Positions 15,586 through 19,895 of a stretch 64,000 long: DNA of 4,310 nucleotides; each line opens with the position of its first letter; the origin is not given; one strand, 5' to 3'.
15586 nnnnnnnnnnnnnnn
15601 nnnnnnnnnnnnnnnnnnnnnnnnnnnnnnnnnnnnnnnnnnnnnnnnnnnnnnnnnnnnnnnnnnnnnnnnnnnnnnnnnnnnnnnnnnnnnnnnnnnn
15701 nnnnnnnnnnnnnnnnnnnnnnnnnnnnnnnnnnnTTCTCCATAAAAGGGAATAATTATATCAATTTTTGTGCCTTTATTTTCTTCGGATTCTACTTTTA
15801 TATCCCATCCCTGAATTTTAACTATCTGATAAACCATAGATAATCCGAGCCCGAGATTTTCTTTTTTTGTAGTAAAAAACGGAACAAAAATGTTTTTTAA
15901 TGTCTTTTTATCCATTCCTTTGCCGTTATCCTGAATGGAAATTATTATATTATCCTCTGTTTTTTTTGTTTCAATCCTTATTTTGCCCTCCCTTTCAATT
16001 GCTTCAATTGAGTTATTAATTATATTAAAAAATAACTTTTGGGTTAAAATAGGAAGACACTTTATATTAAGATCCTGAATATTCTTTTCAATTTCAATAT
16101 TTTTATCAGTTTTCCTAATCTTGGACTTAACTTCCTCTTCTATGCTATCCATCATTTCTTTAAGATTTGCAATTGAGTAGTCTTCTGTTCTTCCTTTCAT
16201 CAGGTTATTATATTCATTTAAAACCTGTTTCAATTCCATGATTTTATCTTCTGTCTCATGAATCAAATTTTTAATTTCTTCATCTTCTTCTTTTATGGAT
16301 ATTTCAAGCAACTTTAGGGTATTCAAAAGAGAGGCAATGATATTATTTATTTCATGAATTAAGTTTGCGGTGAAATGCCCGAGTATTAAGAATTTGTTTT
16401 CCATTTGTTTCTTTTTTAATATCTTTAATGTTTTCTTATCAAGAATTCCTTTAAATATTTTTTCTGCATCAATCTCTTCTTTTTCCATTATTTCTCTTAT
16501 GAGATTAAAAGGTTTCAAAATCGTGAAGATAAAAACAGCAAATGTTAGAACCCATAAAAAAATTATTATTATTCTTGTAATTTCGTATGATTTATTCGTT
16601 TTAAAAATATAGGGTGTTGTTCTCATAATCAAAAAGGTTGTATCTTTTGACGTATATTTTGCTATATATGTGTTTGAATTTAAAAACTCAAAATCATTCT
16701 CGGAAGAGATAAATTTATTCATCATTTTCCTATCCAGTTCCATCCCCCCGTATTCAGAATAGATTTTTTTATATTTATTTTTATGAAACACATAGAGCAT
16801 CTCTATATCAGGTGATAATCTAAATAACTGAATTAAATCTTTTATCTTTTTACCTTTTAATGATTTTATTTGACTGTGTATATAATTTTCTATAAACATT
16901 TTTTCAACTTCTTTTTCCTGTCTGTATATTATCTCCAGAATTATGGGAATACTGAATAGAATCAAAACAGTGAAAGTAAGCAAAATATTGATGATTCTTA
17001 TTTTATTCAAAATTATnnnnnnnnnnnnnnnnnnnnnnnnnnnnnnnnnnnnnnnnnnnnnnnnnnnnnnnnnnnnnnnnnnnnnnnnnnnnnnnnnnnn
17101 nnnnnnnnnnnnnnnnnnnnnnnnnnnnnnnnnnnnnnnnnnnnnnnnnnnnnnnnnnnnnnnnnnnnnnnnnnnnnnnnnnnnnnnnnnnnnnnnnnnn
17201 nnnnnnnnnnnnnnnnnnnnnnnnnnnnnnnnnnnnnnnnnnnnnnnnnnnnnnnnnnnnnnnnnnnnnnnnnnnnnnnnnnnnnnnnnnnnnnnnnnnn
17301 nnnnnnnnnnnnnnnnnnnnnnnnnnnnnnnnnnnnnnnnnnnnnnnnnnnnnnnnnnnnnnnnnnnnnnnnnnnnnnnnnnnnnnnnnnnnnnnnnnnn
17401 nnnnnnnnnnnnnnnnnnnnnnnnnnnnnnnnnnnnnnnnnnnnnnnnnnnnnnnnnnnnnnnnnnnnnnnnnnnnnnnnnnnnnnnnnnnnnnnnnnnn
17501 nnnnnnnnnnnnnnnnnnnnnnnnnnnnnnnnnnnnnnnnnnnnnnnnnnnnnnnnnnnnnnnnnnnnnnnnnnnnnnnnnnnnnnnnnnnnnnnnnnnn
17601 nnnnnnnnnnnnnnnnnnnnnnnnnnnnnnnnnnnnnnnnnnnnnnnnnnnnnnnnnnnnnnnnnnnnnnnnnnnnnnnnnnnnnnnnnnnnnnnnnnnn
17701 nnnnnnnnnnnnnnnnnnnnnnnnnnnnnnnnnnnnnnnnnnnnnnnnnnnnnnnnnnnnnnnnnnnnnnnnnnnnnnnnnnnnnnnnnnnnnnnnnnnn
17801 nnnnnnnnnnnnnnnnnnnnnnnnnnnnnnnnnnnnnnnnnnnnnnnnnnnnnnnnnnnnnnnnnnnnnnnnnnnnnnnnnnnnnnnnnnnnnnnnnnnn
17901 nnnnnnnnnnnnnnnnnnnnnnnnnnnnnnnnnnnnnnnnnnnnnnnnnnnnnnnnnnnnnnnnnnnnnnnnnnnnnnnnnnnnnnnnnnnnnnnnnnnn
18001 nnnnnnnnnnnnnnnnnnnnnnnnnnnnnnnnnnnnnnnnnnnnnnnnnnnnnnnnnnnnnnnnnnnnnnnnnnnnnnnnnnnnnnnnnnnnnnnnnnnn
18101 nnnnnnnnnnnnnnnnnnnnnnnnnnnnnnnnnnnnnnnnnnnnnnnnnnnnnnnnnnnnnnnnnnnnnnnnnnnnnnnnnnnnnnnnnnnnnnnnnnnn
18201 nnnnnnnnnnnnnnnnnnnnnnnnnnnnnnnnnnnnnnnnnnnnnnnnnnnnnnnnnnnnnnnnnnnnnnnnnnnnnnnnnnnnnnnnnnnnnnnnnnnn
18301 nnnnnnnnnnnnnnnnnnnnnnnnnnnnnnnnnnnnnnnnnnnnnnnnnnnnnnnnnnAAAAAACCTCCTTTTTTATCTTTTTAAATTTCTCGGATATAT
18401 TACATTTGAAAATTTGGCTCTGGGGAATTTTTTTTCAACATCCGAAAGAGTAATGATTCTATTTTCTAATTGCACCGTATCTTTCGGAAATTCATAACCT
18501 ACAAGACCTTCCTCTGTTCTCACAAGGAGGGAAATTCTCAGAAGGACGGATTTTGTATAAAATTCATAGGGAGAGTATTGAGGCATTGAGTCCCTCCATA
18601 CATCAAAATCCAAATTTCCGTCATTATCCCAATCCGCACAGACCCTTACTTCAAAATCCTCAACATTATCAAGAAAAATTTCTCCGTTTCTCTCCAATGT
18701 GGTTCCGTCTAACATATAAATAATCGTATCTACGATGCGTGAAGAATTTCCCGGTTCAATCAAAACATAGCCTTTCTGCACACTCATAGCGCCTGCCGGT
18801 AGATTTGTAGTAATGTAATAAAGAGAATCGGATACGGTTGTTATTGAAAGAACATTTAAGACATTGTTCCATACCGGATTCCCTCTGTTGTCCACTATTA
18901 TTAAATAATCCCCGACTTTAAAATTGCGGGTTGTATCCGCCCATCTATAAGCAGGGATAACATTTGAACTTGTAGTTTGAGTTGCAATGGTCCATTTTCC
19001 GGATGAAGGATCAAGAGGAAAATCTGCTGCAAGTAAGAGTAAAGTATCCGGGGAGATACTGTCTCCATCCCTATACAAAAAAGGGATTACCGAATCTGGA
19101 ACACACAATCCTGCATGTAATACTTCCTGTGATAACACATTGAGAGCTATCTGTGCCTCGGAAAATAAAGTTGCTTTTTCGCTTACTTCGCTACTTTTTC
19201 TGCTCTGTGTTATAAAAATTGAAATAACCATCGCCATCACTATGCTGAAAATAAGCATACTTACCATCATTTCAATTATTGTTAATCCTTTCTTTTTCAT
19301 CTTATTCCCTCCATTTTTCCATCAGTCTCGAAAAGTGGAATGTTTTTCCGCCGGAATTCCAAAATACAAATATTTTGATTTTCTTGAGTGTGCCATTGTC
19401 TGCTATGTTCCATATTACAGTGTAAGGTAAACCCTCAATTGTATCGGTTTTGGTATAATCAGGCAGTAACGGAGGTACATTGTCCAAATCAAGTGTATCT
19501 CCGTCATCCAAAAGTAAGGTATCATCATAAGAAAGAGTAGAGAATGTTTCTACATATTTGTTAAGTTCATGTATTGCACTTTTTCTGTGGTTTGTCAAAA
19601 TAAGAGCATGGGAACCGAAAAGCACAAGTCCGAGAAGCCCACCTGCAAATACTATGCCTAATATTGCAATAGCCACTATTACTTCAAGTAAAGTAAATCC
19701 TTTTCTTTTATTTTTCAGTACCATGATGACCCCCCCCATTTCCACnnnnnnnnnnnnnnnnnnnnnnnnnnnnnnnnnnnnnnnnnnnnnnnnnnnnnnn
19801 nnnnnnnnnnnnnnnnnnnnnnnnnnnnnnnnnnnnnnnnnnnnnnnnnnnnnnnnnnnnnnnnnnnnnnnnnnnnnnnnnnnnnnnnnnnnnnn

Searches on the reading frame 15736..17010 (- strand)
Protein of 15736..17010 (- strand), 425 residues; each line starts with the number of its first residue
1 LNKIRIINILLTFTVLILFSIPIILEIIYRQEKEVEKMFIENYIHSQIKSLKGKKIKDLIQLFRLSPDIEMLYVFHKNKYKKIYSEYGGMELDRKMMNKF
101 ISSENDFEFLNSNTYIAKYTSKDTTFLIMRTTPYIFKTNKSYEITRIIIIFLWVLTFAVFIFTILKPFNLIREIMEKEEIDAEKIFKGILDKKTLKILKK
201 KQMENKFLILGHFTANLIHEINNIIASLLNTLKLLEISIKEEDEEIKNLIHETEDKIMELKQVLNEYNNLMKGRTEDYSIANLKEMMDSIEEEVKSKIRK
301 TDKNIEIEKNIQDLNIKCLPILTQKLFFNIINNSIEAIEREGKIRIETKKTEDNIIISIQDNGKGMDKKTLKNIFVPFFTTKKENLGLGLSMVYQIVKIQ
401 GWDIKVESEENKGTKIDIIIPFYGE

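Call 7: search_protein_families(library=pfam, proteins=[window:15736-17010:-], max_evalue=0.001)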
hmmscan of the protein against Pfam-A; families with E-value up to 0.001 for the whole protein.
window:15736-17010:- (425 aa): 3 families
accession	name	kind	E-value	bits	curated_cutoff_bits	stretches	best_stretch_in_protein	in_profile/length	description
PF02518.31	HATPase_c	-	7.2e-21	75.1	26.4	1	324-422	7-109/111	Histidine kinase-, DNA gyrase B-, and HSP90-like ATPase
PF13589.12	HATPase_c_3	-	4.2e-06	27.3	25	1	329-384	9-62/137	Histidine kinase-, DNA gyrase B-, and HSP90-like ATPase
PF00512.31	HisKA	-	4.3e-05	23.9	26.9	1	211-272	3-62/66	His Kinase A (phospho-acceptor) domain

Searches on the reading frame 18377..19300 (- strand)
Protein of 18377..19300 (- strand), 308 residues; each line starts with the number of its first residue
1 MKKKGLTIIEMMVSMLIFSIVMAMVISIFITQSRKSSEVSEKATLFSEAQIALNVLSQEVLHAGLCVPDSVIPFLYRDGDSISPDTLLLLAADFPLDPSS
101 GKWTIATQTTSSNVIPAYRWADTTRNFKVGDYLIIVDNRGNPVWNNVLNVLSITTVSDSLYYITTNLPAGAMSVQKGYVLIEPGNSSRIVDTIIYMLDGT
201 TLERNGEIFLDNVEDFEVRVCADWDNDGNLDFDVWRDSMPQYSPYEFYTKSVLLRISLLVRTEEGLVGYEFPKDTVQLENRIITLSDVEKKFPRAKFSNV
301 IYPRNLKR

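Call 27: search_protein_families(library=pfam, proteins=[window:18377-19300:-], max_evalue=0.00001)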
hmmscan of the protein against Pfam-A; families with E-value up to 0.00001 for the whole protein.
window:18377-19300:- (308 aa): 1 family
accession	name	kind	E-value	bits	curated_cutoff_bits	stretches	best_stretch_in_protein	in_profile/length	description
PF07963.17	N_methyl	-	2.5e-07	30.4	21.2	1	2-26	3-27/27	Prokaryotic N-terminal methylation motif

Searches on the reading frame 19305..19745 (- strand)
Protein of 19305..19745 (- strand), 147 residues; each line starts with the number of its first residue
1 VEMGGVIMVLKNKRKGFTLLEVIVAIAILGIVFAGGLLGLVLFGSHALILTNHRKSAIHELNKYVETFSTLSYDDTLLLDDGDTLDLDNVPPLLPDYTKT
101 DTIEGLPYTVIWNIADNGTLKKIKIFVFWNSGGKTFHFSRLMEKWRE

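Call 27: search_protein_families(library=pfam, proteins=[window:19305-19745:-], max_evalue=0.00001)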
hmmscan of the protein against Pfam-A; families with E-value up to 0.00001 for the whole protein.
window:19305-19745:- (147 aa): 1 family
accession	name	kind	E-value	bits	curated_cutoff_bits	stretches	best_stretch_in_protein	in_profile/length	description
PF07963.17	N_methyl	-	3.3e-10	39.5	21.2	1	11-35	1-25/27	Prokaryotic N-terminal methylation motif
